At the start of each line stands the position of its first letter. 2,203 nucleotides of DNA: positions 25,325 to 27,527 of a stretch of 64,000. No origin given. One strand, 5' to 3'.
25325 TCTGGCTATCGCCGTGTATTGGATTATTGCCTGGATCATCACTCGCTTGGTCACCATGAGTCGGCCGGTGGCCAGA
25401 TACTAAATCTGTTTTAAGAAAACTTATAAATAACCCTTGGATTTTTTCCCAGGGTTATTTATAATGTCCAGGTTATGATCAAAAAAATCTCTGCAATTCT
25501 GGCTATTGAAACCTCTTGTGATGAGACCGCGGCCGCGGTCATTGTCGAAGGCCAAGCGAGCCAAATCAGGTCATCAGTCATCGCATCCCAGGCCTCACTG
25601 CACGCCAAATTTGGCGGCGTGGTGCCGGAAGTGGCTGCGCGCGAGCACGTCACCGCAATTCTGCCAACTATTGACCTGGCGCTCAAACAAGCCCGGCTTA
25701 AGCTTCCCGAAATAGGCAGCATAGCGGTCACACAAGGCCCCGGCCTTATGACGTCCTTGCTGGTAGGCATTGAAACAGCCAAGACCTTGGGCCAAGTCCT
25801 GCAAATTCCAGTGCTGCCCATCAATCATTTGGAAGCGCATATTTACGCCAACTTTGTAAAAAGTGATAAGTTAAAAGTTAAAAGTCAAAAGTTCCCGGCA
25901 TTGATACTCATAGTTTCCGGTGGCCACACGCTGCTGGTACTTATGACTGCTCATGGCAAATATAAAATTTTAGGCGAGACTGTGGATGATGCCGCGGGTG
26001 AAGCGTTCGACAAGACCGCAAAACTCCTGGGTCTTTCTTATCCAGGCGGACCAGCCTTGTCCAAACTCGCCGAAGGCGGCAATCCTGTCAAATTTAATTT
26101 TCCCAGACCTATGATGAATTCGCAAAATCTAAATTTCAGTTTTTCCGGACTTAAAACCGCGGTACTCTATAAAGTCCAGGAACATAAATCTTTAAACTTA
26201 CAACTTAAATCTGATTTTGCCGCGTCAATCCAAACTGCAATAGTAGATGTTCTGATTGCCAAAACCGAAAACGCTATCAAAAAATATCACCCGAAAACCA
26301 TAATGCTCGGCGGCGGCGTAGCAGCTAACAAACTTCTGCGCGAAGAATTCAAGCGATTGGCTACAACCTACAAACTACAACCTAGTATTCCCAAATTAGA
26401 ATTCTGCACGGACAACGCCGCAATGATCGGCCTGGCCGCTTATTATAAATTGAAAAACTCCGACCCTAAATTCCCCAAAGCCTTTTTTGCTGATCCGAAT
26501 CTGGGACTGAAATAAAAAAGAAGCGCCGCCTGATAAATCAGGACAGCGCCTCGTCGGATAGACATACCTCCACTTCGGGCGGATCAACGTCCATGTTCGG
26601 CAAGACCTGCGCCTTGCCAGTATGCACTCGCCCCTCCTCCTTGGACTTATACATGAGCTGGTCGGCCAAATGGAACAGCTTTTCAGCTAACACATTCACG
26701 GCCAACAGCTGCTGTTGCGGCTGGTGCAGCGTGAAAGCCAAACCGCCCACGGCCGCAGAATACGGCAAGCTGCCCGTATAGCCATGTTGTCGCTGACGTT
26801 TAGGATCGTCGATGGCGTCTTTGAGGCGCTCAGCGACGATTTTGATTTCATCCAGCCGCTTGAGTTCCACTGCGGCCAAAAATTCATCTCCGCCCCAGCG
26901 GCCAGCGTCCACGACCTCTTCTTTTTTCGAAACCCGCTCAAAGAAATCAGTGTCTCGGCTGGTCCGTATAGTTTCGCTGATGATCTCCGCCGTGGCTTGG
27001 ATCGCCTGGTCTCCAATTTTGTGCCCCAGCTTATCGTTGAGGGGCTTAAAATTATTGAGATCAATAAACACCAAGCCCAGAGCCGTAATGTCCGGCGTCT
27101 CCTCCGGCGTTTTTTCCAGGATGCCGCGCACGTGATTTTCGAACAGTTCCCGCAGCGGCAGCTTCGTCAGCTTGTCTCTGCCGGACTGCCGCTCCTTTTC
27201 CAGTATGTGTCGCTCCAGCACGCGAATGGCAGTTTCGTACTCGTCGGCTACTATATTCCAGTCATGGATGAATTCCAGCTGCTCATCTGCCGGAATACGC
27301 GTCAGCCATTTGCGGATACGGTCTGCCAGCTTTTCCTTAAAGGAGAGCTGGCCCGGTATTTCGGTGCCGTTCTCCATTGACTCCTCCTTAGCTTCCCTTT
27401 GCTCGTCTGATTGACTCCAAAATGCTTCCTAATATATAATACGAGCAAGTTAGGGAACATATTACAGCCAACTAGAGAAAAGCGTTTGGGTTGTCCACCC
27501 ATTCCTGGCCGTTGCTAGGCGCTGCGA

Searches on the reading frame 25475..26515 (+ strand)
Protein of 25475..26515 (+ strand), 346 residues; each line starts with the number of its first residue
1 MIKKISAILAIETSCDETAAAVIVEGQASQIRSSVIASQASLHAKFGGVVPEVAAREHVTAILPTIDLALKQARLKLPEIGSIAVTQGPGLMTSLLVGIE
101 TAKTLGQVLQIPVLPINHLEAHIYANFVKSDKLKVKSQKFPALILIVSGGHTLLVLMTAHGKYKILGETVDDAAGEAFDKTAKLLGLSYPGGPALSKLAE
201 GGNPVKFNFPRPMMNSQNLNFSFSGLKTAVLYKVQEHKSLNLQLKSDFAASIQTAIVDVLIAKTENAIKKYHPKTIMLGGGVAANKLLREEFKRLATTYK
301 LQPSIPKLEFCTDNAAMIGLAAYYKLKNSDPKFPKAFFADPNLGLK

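Call 29: search_protein_families(library=pfam, proteins=[window:25475-26515:+], max_evalue=0.00001)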
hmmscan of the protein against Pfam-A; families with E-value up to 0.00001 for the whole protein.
window:25475-26515:+ (346 aa): 2 families
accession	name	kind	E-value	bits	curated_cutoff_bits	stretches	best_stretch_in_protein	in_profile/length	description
PF00814.31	TsaD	-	3.2e-95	319.3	24.8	1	31-319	2-263/264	tRNA N6-adenosine threonylcarbamoyltransferase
PF22521.2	HypF_C_2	-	1.1e-06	29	27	1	219-313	145-234/241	Carbamoyltransferase, Kae1-like Domain, second subdomain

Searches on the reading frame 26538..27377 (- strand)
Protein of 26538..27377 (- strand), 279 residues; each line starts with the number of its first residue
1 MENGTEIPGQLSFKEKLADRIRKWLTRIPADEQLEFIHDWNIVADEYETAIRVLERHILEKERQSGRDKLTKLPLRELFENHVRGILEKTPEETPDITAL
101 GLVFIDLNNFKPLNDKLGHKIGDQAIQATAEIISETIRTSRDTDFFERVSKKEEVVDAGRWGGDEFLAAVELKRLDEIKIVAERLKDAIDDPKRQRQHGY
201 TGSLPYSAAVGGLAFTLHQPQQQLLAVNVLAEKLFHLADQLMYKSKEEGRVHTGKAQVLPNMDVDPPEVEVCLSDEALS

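Call 29: search_protein_families(library=pfam, proteins=[window:26538-27377:-], max_evalue=0.00001)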
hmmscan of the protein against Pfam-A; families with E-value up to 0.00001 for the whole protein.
window:26538-27377:- (279 aa): 1 family
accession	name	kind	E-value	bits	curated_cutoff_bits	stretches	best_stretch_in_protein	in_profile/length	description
PF00990.26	GGDEF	-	2.1e-22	80.1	23.8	1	67-250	3-159/161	Diguanylate cyclase, GGDEF domain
